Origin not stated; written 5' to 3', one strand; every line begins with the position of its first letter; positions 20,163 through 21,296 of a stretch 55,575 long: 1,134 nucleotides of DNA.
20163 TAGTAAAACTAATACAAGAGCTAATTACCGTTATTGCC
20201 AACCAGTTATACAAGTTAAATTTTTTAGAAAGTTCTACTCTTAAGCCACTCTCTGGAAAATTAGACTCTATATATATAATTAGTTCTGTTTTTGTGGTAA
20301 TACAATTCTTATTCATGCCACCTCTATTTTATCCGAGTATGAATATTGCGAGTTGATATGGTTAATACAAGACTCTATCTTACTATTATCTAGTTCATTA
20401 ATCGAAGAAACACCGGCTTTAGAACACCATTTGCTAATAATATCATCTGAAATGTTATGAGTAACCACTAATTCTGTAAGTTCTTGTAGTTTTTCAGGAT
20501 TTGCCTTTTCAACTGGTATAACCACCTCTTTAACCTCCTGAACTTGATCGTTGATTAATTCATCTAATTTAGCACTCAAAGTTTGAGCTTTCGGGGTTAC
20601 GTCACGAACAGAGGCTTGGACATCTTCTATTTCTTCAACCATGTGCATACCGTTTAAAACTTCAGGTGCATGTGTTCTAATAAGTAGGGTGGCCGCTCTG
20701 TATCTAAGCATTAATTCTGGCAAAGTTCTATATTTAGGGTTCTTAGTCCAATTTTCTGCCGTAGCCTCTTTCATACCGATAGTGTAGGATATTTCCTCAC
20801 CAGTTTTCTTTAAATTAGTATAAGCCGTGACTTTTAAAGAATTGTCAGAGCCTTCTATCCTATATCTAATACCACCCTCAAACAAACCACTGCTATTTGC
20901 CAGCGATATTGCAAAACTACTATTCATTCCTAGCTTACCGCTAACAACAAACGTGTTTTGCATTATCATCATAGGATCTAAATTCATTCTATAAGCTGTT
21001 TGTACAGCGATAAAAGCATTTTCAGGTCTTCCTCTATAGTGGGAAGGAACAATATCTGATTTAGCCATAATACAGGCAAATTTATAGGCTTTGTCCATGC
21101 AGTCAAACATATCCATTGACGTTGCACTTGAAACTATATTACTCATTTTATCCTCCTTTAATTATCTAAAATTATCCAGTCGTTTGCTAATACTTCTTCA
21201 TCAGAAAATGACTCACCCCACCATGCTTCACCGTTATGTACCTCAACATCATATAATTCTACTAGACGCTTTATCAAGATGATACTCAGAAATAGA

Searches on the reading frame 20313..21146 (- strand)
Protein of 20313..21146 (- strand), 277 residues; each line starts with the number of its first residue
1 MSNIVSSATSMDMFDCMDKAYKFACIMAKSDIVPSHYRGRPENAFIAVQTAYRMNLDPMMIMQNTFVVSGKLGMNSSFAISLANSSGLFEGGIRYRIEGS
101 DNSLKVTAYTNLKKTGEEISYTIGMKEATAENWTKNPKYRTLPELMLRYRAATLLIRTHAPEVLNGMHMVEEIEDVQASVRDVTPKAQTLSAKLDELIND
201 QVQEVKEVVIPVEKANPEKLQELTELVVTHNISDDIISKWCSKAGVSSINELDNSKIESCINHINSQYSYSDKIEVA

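Call 33: search_protein_families(library=pfam, proteins=[window:20313-21146:-], max_evalue=0.01)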
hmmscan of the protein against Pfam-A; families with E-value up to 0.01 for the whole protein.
window:20313-21146:- (277 aa): 1 family
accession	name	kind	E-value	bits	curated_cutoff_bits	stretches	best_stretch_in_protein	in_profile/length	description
PF03837.19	RecT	-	0.0023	18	24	0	100-177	110-191/198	RecT family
